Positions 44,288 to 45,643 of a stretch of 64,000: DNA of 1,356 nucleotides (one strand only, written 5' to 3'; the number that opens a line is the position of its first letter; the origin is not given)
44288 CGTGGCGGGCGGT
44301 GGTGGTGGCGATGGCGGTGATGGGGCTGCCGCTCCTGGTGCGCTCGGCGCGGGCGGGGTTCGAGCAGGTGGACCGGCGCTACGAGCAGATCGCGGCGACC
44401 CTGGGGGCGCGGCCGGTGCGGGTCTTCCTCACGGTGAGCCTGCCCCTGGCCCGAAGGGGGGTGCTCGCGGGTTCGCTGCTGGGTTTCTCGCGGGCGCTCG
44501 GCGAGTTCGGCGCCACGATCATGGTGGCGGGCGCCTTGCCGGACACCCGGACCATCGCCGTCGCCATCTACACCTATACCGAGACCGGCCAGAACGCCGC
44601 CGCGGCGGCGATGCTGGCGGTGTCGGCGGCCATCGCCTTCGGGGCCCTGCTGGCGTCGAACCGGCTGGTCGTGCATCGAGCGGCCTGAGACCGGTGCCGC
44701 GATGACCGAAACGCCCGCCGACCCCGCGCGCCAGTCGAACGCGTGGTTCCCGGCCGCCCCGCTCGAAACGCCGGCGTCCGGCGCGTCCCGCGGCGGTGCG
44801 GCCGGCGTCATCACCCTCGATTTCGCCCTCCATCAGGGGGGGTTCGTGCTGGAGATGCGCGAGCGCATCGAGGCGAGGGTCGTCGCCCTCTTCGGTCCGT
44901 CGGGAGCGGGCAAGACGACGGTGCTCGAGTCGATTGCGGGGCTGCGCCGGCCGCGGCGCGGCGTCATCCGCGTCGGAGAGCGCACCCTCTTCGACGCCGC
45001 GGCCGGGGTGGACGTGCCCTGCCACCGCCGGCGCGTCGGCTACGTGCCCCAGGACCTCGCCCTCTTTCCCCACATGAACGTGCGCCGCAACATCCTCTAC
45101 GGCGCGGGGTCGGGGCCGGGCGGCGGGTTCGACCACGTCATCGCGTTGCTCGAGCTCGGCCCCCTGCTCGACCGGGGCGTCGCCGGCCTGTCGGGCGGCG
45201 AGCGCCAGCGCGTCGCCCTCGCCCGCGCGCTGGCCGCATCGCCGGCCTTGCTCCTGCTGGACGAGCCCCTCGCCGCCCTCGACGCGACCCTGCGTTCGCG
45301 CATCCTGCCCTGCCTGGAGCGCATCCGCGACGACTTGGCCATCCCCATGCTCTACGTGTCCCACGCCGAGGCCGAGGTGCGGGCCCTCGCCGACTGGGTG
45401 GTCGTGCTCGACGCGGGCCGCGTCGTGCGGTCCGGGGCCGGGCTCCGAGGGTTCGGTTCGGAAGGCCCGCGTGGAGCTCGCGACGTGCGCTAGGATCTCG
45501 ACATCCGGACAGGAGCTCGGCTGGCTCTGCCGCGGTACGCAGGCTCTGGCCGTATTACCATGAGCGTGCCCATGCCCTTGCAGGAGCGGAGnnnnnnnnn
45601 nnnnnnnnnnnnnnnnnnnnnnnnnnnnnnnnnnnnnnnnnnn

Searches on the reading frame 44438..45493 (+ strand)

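Call 13: search_protein_families(library=pfam, proteins=[window:44438-45493:+], max_evalue=0.001)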
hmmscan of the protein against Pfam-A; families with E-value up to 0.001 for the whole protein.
window:44438-45493:+ (351 aa): 3 families
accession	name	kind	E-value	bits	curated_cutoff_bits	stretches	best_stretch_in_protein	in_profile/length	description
PF00005.33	ABC_tran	-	1.9e-28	100.2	25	1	147-279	12-137/137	ABC transporter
PF13304.12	AAA_21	-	1.3e-06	29.2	27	0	149-174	2-27/304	AAA domain, putative AbiEii toxin, Type IV TA system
PF02463.25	SMC_N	-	8.7e-05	22.5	40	0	251-299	137-189/220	RecF/RecN/SMC N terminal domain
